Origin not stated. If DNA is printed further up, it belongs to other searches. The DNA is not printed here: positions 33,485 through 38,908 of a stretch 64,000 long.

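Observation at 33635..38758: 1707-aa ORF of unknown function with internal duplications and glycine-zipper segments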

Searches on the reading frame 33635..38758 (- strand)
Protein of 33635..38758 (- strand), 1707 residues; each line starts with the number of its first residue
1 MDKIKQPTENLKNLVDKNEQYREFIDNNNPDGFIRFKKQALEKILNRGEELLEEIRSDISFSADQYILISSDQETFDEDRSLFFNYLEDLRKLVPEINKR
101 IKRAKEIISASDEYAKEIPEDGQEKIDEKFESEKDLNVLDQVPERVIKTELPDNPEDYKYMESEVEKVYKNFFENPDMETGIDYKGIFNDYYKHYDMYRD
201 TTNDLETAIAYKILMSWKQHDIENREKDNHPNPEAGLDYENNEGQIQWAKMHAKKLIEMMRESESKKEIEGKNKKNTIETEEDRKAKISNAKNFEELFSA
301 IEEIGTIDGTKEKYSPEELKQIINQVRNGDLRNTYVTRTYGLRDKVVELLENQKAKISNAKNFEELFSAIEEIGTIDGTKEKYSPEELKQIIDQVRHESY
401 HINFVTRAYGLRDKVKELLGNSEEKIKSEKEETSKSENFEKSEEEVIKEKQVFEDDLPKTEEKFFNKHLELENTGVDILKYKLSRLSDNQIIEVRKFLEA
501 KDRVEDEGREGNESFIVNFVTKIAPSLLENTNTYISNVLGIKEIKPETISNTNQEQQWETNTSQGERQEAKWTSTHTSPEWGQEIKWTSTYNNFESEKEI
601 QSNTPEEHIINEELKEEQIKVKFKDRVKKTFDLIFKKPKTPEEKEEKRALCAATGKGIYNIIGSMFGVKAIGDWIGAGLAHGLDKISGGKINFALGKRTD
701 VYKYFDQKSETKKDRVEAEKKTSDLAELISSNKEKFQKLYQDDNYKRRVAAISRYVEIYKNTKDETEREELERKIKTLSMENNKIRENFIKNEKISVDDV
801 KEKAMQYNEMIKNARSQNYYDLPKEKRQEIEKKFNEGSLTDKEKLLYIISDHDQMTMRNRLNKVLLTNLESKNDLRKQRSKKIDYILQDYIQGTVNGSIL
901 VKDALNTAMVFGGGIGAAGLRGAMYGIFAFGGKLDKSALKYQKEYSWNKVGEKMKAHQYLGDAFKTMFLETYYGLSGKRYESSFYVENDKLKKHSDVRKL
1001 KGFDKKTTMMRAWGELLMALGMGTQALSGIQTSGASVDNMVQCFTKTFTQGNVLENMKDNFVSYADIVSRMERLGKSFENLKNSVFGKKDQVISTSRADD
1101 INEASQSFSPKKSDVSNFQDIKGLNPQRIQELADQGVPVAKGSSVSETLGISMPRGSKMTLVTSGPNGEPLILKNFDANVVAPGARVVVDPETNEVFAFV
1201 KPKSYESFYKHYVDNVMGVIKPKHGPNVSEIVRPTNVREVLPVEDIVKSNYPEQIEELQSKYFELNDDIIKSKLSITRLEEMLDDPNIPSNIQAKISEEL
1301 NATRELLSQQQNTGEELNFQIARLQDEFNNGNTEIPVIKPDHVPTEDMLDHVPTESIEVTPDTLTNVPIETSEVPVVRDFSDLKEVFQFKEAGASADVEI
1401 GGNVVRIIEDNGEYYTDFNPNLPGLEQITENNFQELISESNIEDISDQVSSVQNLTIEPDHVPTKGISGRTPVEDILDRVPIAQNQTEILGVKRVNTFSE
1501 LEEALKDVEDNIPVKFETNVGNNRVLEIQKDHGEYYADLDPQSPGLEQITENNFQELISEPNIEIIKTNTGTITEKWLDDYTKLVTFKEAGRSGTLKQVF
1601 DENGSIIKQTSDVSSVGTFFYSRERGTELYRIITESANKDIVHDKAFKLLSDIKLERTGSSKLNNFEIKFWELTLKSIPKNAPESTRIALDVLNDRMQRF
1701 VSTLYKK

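Call 5: search_protein_families(library=pfam, proteins=[window:33635-38758:-], max_evalue=0.01)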
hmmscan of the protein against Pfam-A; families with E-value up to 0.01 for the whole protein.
window:33635-38758:- (1707 aa): 0 families

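Call 9: find_homologous_proteins(query=window:33638-38758:-, max_evalue=0.001)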
Query window:33638-38758:- (1707 aa): 5 proteins with E <= 0.001 among 8000 candidates.
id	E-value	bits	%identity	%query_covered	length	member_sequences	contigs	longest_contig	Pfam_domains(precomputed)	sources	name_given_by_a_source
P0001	0.0e+0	3767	100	100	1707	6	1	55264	-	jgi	-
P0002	2.2e-89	319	44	20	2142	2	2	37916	PF17914.7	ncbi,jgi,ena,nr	ncbi:MAG TPA: T3SS effector HopA1 family protein [bacterium]|nr:T3SS effector HopA1 family protein [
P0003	1.7e-55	206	41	14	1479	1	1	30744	-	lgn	-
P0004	2.1e-31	127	38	8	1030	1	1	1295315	-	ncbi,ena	-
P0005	1.8e-5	41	45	4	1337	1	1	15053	-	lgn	-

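Call 10: search_solved_structures(query=window:33638-38758:-, max_evalue=1)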
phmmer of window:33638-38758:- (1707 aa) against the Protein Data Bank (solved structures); distinct sequences matched with E-value up to 1: 0.

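Call 15: search_protein_families(library=pfam, proteins=[P0002, P0003, P0004, P0005], max_evalue=0.01)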
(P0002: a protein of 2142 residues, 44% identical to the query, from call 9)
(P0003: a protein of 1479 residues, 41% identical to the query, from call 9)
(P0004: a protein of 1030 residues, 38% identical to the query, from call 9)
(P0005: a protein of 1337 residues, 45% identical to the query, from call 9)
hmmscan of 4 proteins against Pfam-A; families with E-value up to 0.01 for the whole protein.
P0002 (2142 aa): 1 family
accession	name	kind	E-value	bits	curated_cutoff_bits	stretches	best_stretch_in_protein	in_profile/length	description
PF17914.6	HopA1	-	1.8e-11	44.7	22.7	1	510-623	63-168/170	HopA1 effector protein family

P0003 (1479 aa): 0 families

P0004 (1030 aa): 0 families

P0005 (1337 aa): 0 families
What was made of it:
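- Closest known: P0002. Different: The name comes from a single Pfam HopA1 match at aa 510-623 of P0002 (call 15).
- The positional orthologue P0002 carries a HopA1 domain (call 15).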

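Call 16: search_protein_families(library=ncbifam, proteins=[window:33638-38758:-, P0002, P0003, P0004, P0005], max_evalue=0.01)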
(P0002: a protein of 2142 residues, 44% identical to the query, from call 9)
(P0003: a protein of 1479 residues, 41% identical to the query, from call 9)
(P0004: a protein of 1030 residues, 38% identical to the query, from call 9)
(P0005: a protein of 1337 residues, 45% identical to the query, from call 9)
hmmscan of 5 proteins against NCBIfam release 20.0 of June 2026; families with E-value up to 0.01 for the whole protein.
window:33638-38758:- (1707 aa): 0 families

P0002 (2142 aa): 0 families

P0003 (1479 aa): 0 families

P0004 (1030 aa): 1 family
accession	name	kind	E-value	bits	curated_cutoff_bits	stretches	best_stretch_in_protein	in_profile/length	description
TIGR01383.1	not_thiJ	equivalog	0.0039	16.9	131.25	0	420-447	71-98/180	DJ-1 family glyoxalase III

P0005 (1337 aa): 0 families
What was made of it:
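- On Polymorphic toxin systems: No toxin domain (calls 5, 16).
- Checked: The N-terminus has no signal-peptide-like hydrophobic stretch, and no Pfam, NCBIfam or PDB-sequence match was found (calls 5, 10, 16).
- No toxin or enzyme domain is present in this ORF (calls 5, 16).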

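Call 18: find_encoding_contigs(protein=P0002, flank=10000, max_places=3)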
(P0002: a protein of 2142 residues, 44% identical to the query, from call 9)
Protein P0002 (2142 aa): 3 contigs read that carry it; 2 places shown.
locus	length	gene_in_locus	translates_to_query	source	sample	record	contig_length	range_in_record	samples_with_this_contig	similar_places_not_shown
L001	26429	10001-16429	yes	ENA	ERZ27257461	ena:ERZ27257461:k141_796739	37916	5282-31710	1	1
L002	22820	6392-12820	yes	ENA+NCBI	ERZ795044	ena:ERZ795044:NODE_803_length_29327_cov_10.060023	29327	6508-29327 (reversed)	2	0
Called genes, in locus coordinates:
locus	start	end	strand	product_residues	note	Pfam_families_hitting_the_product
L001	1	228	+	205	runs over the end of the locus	PF22175:Ogg-HhH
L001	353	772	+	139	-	-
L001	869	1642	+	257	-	PF06750:A24_N_bact, PF01478:Peptidase_A24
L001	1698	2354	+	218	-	PF07963:N_methyl (faint)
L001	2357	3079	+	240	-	-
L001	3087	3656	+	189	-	PF07963:N_methyl (weak)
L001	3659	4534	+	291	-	-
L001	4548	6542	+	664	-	PF22745:Nlig-Ia, PF01653:DNA_ligase_aden, PF03120:OB_DNA_ligase, PF03119:DNA_ligase_ZBD, PF14520:HHH_5 (faint), PF12826:HHH_2, PF00533:BRCT, PF12738:PTCB-BRCT (weak)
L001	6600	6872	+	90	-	PF02686:GatC (weak)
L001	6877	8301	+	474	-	PF01425:Amidase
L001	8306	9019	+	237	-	PF13462:Thioredoxin_4, PF13743:Thioredoxin_5 (faint), PF01323:DSBA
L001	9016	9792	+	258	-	PF01790:LGT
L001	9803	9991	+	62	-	-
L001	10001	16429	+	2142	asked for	PF17914:HopA1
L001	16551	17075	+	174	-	-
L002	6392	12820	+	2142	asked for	PF17914:HopA1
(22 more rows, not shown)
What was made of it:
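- Closest known: P0002. Same: It occupies the same chromosomal slot, between lgt/orf62 and the Cys-rich protein (call 18).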

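Call 19: find_encoding_contigs(protein=P0003, flank=10000, max_places=3)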
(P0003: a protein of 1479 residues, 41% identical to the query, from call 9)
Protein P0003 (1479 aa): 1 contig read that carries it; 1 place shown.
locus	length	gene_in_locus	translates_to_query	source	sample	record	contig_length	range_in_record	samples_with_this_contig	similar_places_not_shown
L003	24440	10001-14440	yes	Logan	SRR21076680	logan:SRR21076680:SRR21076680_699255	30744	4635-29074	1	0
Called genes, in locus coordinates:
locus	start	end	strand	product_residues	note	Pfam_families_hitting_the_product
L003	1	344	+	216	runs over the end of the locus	PF00730:HhH-GPD, PF00633:HHH (weak)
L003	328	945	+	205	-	PF22175:Ogg-HhH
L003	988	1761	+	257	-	PF06750:A24_N_bact, PF01478:Peptidase_A24 (weak)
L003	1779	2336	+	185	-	-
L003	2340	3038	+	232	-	-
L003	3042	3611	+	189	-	PF07963:N_methyl (weak)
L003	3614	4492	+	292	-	-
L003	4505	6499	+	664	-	PF22745:Nlig-Ia, PF01653:DNA_ligase_aden, PF03120:OB_DNA_ligase, PF03119:DNA_ligase_ZBD, PF14520:HHH_5 (faint), PF12826:HHH_2, PF00533:BRCT, PF12738:PTCB-BRCT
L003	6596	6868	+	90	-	-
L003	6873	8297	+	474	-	PF01425:Amidase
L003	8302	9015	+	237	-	PF13098:Thioredoxin_2 (faint), PF13462:Thioredoxin_4, PF01323:DSBA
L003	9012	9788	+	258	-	PF01790:LGT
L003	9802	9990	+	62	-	-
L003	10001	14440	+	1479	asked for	-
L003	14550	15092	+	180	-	-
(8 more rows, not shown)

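Call 77: find_encoding_contigs(protein=P0004, flank=8000, max_places=1)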
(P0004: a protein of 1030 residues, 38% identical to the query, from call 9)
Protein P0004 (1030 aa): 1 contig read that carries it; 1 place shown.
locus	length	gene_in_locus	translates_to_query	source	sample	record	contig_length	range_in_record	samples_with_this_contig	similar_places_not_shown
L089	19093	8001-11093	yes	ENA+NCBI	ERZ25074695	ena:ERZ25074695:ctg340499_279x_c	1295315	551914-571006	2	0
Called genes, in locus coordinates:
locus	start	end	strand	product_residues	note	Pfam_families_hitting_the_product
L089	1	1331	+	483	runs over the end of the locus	PF13727:CoA_binding_3 (faint), PF02397:Bac_transf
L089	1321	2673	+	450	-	PF00206:Lyase_1, PF10415:FumaraseC_C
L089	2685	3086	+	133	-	PF09945:DUF2177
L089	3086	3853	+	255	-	PF06966:DUF1295, PF02544:Steroid_dh, PF04191:PEMT (weak), PF04140:ICMT (weak)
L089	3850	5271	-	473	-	PF00171:Aldedh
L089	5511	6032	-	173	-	-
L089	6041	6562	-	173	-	-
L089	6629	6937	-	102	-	-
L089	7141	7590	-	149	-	PF08818:DUF1801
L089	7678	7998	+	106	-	-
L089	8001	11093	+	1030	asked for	-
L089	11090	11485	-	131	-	-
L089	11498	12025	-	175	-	PF14302:DUF4377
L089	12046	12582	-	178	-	-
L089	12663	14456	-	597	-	PF00009:GTP_EFTU, PF01926:MMR_HSR1, PF02421:FeoB_N (faint), PF03144:GTP_EFTU_D2, PF22042:EF-G_D2, PF00679:EFG_C, PF21018:BipA_C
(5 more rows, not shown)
